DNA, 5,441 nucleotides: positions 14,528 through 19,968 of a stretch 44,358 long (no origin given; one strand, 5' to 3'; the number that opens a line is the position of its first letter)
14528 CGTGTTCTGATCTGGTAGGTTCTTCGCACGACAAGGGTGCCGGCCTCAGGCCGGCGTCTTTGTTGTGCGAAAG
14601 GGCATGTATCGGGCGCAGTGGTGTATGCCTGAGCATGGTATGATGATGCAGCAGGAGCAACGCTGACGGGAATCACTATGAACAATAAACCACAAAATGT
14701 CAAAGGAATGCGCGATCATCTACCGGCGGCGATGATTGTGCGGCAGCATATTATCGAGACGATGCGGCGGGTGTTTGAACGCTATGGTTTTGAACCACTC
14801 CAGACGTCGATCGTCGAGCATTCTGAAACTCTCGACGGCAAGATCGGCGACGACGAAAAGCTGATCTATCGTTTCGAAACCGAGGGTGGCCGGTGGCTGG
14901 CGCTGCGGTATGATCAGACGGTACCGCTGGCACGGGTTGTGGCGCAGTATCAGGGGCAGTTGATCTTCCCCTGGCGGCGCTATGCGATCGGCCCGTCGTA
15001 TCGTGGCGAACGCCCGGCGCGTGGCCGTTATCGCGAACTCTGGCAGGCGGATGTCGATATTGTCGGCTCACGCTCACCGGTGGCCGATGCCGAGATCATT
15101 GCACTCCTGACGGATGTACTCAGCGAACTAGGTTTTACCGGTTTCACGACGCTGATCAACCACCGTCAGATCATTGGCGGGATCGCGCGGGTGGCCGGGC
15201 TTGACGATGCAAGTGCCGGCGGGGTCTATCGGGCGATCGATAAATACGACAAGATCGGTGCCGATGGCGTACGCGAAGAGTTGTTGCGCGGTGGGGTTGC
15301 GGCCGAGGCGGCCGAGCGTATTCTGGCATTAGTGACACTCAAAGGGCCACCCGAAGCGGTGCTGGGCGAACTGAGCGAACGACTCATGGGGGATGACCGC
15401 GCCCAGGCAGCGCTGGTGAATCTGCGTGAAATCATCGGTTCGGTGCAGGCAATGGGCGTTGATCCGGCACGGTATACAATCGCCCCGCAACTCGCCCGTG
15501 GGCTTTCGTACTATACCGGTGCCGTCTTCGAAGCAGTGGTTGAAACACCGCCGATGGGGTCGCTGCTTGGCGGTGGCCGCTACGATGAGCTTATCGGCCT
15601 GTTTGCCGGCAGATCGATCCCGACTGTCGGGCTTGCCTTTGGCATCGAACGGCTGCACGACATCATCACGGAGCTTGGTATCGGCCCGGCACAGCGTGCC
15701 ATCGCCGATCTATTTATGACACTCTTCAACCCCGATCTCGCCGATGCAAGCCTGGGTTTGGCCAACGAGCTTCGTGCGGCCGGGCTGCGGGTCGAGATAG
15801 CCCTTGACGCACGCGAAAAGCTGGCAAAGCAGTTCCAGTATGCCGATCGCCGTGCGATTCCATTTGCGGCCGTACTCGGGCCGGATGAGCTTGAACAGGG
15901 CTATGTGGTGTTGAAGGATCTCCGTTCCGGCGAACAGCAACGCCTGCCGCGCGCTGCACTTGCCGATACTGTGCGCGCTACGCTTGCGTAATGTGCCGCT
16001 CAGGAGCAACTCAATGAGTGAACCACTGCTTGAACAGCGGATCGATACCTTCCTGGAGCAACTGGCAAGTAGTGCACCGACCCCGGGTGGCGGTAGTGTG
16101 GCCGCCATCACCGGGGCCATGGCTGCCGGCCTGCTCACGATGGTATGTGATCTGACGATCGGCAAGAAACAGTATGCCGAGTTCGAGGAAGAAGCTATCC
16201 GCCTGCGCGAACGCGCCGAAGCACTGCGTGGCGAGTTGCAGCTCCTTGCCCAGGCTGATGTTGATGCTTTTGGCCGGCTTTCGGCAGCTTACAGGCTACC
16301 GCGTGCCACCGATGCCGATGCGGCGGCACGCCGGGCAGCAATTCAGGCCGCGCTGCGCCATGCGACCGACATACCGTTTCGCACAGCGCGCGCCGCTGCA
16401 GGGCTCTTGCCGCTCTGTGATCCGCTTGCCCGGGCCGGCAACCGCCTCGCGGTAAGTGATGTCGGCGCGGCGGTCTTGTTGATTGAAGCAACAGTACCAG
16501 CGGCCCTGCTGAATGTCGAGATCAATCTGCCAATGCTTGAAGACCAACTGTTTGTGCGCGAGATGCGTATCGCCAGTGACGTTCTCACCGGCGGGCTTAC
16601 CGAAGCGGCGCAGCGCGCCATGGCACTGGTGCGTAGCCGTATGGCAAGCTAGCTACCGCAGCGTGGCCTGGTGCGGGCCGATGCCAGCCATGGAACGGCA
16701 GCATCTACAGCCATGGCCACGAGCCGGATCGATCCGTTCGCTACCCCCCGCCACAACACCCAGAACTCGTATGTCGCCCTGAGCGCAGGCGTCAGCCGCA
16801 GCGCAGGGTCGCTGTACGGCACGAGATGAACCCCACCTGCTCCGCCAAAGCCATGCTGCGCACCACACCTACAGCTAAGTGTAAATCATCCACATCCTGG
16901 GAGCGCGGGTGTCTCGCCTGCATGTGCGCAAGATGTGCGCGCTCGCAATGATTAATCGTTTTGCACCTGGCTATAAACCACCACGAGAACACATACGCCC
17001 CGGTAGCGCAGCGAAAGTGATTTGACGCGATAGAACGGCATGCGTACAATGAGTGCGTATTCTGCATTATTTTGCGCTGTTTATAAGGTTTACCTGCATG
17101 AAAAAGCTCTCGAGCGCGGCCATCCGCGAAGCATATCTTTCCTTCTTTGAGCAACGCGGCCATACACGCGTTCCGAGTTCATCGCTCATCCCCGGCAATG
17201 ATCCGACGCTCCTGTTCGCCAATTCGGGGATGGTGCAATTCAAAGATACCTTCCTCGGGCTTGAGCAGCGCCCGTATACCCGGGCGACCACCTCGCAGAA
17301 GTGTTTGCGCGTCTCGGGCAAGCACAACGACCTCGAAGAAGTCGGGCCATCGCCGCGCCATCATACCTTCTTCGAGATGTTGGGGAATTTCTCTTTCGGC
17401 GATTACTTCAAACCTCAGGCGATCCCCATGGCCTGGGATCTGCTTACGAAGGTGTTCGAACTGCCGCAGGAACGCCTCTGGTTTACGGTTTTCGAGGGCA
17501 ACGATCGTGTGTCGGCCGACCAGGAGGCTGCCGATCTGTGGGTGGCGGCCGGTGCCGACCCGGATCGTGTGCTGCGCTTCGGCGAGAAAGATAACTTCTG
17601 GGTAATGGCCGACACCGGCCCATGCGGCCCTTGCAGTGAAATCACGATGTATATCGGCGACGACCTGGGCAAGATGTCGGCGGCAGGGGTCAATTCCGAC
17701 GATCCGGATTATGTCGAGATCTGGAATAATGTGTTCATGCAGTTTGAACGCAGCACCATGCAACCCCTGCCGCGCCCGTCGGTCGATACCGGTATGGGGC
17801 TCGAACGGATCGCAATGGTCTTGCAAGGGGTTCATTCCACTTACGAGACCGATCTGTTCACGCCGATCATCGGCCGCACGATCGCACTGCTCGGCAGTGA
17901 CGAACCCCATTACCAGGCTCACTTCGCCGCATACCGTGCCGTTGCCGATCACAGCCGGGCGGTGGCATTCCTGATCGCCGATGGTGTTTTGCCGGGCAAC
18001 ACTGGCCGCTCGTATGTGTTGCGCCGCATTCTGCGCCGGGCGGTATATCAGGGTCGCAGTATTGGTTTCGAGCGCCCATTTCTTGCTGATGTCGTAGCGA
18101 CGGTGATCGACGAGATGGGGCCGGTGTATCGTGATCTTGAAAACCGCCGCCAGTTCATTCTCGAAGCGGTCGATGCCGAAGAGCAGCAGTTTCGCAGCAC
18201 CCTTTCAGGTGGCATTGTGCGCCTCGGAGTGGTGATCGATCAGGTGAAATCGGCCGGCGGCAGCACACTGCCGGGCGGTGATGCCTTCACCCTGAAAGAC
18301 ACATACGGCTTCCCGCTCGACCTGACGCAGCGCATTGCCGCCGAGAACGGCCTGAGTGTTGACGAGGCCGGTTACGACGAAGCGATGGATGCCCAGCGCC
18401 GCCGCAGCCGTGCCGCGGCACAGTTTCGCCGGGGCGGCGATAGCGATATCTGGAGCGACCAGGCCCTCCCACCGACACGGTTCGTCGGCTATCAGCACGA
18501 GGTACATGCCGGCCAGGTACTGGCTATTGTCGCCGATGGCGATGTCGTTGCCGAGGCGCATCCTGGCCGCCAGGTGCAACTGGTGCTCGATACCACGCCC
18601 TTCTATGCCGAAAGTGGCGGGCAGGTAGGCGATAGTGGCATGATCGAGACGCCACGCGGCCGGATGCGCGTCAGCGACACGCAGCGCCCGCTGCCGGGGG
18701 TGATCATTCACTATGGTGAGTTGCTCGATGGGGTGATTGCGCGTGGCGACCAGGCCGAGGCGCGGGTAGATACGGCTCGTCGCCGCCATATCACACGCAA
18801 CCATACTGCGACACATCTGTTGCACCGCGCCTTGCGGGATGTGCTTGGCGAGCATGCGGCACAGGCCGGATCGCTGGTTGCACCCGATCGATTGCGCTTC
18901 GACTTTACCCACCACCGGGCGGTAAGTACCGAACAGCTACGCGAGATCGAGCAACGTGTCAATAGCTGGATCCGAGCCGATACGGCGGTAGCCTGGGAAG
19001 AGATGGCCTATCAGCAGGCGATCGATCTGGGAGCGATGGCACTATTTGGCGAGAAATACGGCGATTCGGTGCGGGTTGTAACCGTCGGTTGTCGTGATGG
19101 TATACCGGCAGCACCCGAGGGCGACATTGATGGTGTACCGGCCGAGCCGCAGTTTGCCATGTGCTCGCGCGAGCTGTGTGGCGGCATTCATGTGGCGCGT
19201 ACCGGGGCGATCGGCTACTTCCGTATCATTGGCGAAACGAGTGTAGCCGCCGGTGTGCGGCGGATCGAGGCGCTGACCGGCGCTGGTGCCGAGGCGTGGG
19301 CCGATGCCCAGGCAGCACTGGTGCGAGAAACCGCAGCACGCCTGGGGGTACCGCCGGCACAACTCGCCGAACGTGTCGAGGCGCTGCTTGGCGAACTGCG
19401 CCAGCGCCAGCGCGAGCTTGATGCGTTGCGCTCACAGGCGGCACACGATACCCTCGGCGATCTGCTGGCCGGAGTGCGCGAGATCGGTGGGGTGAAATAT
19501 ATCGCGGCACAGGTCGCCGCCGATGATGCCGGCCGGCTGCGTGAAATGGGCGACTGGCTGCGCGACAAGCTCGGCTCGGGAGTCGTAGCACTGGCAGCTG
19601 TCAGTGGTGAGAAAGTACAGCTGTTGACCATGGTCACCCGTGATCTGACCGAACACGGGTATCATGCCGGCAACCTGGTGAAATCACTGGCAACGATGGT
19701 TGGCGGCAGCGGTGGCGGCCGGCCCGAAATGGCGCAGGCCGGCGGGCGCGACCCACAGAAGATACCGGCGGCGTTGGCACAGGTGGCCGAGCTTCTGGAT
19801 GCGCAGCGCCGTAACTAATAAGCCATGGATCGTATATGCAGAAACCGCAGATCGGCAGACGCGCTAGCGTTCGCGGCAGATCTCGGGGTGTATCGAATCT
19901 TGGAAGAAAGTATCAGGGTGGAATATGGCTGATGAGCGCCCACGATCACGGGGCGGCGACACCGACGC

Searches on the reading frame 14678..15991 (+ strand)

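Call 16: search_protein_families(library=pfam, proteins=[window:14678-15991:+])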
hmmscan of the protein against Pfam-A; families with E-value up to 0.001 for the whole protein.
window:14678-15991:+ (437 aa): 4 families
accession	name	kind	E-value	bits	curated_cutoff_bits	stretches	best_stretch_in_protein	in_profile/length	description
PF13393.11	tRNA-synt_His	-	2e-48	165.7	25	1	10-326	1-308/308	Histidyl-tRNA synthetase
PF03129.25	HGTP_anticodon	-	1.3e-17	64.2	21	1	353-434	13-93/94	Anticodon binding domain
PF00587.30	tRNA-synt_2b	-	3.6e-06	27.6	29.3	1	64-287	1-121/179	tRNA synthetase class II core domain (G, H, P, S and T)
PF00152.25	tRNA-synt_2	-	2.5e-05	23.9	25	0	11-149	14-138/308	tRNA synthetases class II (D, K and N)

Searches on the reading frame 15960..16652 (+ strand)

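Call 16: search_protein_families(library=pfam, proteins=[window:15960-16652:+])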
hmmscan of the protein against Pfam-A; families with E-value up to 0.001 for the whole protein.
window:15960-16652:+ (230 aa): 1 family
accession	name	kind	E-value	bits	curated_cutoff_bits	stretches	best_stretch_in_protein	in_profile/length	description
PF04961.17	FTCD_C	-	1.8e-61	207.5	24.5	1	28-203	2-177/182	Formiminotransferase-cyclodeaminase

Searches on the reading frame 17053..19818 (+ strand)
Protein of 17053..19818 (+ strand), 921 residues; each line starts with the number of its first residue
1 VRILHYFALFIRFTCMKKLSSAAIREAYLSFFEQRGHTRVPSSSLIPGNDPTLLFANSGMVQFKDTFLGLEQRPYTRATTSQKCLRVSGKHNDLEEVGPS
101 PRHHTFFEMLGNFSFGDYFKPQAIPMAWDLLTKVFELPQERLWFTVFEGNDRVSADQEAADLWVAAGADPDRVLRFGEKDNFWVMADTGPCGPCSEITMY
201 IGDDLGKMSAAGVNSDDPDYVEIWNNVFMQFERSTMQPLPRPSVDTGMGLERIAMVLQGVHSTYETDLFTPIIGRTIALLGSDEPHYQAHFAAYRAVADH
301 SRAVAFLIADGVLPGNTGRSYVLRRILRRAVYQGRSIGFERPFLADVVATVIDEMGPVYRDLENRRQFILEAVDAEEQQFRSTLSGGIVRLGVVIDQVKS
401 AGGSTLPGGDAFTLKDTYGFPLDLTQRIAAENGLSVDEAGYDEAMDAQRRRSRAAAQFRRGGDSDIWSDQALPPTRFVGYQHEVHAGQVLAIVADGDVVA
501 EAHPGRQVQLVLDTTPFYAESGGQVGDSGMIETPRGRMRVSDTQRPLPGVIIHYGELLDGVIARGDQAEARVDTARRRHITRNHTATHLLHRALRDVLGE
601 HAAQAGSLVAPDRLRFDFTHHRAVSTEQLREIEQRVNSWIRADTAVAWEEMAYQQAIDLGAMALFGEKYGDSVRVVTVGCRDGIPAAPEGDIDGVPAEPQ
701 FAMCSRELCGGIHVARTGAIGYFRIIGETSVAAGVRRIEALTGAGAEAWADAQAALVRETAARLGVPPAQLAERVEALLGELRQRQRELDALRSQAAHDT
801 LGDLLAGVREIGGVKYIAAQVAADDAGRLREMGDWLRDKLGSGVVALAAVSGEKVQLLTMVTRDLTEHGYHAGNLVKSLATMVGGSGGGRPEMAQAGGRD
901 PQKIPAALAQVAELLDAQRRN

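Call 16: search_protein_families(library=pfam, proteins=[window:17053-19818:+])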
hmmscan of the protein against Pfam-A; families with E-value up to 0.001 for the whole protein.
window:17053-19818:+ (921 aa): 3 families
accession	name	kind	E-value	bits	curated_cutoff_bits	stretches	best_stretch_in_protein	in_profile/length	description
PF01411.24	tRNA-synt_2c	-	2.3e-196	654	30.3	1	24-575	2-551/552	tRNA synthetases class II (A)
PF02272.25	DHHA1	-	4.9e-16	59.5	25.9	1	814-915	2-100/102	DHHA1 domain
PF07973.19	tRNA_SAD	-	9.3e-12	45.2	24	1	673-739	1-44/44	Threonyl and Alanyl tRNA synthetase second additional domain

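Call 34: list_cluster_members(proteins=[window:17053-19818:+, window:6507-8435:+, window:14678-15991:+, P0005, P0064, P0079, P0045])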
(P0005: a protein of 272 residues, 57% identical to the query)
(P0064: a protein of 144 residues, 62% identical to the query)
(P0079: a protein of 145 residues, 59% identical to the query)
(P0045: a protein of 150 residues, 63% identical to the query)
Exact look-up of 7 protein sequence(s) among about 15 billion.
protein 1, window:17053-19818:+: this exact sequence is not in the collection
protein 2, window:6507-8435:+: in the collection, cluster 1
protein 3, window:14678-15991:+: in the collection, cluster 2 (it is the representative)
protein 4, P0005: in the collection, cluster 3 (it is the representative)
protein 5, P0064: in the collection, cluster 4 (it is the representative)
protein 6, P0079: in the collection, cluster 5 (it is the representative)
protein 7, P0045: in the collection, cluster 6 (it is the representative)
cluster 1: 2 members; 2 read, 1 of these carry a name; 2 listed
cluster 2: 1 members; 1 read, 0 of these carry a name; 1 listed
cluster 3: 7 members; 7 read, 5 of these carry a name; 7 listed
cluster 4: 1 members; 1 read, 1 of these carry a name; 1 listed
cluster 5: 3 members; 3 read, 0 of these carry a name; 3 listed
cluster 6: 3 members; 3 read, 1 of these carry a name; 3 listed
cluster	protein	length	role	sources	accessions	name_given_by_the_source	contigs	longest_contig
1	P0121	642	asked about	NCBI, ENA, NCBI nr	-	-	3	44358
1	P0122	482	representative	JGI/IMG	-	cell division protease FtsH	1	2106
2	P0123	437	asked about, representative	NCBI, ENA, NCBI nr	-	-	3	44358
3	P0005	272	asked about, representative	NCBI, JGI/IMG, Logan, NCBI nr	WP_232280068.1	DsbA family protein [Roseiflexus castenholzii] | protein-disulfide isomerase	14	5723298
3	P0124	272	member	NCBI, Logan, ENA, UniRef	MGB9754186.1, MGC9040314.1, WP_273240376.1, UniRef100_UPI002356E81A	DsbA family protein [Roseiflexus castenholzii] | DsbA family protein n=1 Tax=Roseiflexus castenholzii TaxID=120962 RepID=UPI002356E81A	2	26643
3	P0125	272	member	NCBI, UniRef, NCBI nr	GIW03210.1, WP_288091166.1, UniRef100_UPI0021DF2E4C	DsbA family protein [Roseiflexus sp.] | DsbA family protein n=1 Tax=Roseiflexus sp. TaxID=2562120 RepID=UPI0021DF2E4C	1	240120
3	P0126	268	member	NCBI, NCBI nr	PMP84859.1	MAG: disulfide bond formation protein DsbA [Roseiflexus castenholzii]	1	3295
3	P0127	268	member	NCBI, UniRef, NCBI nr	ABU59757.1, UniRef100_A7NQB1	DSBA oxidoreductase [Roseiflexus castenholzii DSM 13941] | DSBA oxidoreductase n=2 Tax=Roseiflexus castenholzii TaxID=120962 RepID=A7NQB1_ROSCS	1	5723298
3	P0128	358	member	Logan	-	-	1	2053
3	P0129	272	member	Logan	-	-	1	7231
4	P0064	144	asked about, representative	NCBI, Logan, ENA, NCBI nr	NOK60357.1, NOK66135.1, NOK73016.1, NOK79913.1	MAG: DsbA family protein [Chloroflexi bacterium AL-W] | DsbA family protein [Chloroflexi bacterium AL-N1]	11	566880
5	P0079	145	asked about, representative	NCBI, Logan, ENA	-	-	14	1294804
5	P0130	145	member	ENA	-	-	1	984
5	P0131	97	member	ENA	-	-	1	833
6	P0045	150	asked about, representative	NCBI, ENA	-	-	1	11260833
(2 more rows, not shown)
